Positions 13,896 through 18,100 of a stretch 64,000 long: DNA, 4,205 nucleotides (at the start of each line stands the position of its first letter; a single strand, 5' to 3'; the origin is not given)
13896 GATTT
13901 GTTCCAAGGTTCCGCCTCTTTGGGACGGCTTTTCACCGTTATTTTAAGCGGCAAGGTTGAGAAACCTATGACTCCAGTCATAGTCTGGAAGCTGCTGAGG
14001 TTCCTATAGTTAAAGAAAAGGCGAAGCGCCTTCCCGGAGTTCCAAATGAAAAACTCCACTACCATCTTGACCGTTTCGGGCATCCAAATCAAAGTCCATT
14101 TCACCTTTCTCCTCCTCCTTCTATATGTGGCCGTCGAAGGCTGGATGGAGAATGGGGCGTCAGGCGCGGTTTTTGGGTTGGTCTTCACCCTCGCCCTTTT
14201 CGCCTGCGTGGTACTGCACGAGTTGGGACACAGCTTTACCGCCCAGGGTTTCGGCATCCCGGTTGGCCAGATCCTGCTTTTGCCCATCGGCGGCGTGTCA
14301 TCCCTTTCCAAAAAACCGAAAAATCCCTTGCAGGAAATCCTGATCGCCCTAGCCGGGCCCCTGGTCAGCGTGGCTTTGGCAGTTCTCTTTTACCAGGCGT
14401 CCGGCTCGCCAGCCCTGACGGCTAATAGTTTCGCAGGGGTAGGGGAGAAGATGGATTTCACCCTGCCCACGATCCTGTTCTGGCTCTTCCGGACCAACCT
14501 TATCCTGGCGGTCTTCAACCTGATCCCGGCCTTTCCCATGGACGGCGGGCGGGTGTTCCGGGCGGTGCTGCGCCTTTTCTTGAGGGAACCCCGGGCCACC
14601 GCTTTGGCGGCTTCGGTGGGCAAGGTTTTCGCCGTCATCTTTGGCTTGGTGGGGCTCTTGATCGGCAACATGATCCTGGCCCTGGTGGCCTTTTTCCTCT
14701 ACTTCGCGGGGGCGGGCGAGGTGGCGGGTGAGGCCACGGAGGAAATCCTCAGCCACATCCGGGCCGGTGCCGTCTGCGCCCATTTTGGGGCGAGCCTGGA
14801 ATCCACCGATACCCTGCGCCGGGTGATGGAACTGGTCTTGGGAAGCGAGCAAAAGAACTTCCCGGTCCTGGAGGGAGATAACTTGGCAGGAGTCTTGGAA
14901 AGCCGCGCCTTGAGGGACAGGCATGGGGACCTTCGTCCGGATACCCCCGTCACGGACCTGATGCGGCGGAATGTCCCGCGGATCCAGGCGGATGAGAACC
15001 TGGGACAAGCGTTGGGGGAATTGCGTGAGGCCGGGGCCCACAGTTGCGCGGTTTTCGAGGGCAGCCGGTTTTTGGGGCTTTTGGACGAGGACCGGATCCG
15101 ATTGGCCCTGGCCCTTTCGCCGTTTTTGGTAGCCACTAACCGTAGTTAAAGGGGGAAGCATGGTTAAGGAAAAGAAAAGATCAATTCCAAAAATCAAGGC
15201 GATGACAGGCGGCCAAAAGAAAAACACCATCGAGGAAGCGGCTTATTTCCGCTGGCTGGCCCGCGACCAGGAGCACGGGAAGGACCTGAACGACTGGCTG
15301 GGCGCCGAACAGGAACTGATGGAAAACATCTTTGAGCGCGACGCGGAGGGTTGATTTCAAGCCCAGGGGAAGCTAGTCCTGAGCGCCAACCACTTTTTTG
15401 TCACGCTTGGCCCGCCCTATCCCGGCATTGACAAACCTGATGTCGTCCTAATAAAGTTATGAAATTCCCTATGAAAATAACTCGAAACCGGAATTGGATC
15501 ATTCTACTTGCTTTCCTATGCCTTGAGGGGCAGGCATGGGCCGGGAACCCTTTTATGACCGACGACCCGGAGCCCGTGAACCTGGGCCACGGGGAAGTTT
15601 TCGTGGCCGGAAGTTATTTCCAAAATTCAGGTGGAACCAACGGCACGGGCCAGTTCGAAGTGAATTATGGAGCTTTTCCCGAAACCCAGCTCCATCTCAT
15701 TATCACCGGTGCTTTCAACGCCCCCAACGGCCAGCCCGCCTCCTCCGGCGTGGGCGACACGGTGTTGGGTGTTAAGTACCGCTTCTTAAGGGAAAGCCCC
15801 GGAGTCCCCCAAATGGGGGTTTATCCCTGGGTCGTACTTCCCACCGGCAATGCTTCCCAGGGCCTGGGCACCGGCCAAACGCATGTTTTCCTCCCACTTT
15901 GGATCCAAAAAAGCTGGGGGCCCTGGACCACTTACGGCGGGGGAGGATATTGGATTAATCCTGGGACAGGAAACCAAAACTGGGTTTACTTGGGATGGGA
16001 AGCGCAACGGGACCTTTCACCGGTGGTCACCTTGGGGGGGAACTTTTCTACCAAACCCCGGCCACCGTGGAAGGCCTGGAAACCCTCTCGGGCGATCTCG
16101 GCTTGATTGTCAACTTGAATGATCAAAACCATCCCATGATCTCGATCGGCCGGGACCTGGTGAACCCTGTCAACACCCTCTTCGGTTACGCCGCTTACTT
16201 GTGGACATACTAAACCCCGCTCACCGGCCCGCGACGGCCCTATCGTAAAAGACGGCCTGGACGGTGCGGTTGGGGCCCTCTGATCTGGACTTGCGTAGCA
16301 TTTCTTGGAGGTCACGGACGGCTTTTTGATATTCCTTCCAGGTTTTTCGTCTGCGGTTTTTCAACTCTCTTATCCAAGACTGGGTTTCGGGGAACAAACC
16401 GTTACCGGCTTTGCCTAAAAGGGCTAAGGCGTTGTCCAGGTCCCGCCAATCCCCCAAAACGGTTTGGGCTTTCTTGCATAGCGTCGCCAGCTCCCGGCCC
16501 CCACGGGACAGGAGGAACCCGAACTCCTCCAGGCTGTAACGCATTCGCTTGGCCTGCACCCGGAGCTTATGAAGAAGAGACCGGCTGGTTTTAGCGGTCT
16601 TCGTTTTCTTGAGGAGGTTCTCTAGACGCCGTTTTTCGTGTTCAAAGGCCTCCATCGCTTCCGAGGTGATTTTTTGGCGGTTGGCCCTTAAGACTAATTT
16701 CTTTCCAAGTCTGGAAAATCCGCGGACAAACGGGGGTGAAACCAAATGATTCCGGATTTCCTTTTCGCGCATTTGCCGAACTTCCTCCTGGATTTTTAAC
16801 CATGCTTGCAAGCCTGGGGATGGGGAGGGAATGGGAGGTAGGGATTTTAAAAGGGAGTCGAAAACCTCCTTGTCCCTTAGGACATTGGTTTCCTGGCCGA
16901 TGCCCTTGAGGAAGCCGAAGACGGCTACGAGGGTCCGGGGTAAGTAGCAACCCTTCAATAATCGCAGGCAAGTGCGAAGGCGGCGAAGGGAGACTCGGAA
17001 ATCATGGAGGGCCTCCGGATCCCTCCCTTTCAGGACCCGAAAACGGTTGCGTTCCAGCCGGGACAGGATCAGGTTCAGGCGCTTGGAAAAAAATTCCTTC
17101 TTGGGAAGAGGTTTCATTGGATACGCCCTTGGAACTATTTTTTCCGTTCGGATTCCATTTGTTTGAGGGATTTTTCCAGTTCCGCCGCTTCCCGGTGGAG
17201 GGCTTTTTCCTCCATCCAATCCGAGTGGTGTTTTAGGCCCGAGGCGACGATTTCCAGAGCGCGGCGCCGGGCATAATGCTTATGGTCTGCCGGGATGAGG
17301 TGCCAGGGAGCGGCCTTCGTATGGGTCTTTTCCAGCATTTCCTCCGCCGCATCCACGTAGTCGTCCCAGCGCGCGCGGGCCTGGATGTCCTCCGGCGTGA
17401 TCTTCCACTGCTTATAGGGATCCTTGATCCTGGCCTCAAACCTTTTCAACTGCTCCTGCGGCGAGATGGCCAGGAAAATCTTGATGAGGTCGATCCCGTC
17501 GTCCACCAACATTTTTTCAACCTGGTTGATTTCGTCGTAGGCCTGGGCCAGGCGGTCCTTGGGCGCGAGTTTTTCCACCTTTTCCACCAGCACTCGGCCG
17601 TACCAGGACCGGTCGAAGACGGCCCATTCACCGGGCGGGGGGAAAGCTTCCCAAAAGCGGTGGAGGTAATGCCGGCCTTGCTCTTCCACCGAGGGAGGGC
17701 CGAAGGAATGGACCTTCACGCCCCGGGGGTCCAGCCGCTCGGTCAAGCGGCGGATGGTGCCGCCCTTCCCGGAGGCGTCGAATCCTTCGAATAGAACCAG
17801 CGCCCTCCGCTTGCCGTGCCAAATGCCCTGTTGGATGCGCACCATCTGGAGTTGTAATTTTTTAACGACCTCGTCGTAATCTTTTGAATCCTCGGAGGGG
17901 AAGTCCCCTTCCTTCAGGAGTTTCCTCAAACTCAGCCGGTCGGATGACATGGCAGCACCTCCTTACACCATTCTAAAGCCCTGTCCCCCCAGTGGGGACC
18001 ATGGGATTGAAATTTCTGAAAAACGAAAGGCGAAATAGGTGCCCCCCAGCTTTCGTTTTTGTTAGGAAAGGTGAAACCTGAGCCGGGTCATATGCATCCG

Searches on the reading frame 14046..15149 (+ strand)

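Call 42: search_protein_families(library=pfam, proteins=[window:14046-15149:+], max_evalue=0.001)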
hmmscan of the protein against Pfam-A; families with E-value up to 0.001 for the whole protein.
window:14046-15149:+ (367 aa): 2 families
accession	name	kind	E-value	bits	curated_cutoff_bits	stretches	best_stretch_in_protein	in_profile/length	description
PF02163.28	Peptidase_M50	-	7.7e-24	84.7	27.2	2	47-118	2-99/221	Peptidase family M50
PF00571.33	CBS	-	5.5e-08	33.5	24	1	302-355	1-55/57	CBS domain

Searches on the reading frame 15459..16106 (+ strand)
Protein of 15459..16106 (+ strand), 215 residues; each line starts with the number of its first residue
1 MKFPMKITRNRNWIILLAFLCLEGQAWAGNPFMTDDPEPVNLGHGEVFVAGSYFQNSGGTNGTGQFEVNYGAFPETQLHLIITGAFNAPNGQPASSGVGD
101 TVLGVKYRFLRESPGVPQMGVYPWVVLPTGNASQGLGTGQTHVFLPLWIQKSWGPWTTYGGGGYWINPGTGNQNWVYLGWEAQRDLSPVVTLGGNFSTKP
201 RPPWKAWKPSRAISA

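Call 61: search_protein_families(library=pfam, proteins=[window:15459-16106:+], max_evalue=0.0001)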
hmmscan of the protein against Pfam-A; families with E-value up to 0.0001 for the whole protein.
window:15459-16106:+ (215 aa): 1 family
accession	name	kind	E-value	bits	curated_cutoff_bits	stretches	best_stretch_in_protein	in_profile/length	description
PF13557.12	Phenol_MetA_deg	-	5.6e-06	27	22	1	40-139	13-119/242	Putative MetA-pathway of phenol degradation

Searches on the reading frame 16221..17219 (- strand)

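Call 61: search_protein_families(library=pfam, proteins=[window:16221-17219:-], max_evalue=0.0001)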
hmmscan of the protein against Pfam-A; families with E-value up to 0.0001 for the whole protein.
window:16221-17219:- (332 aa): 1 family
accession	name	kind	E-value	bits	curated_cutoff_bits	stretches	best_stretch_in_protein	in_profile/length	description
PF05235.19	CHAD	-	6.7e-32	111.7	25.6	1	49-268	4-227/228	CHAD domain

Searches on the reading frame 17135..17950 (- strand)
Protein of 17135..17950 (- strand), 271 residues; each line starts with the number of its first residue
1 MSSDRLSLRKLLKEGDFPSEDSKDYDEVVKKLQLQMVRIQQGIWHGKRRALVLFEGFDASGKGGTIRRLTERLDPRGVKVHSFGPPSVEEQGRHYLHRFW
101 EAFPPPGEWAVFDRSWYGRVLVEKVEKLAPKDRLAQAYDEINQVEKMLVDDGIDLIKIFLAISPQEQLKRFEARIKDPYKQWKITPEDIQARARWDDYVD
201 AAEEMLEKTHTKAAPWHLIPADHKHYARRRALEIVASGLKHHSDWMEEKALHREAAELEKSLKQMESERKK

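Call 61: search_protein_families(library=pfam, proteins=[window:17135-17950:-], max_evalue=0.0001)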
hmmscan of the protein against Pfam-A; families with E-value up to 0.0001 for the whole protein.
window:17135-17950:- (271 aa): 1 family
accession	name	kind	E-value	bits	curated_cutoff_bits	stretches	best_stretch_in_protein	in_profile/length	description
PF03976.20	PPK2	-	2.1e-79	266.7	22.3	1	21-241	3-223/229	Polyphosphate kinase 2 (PPK2)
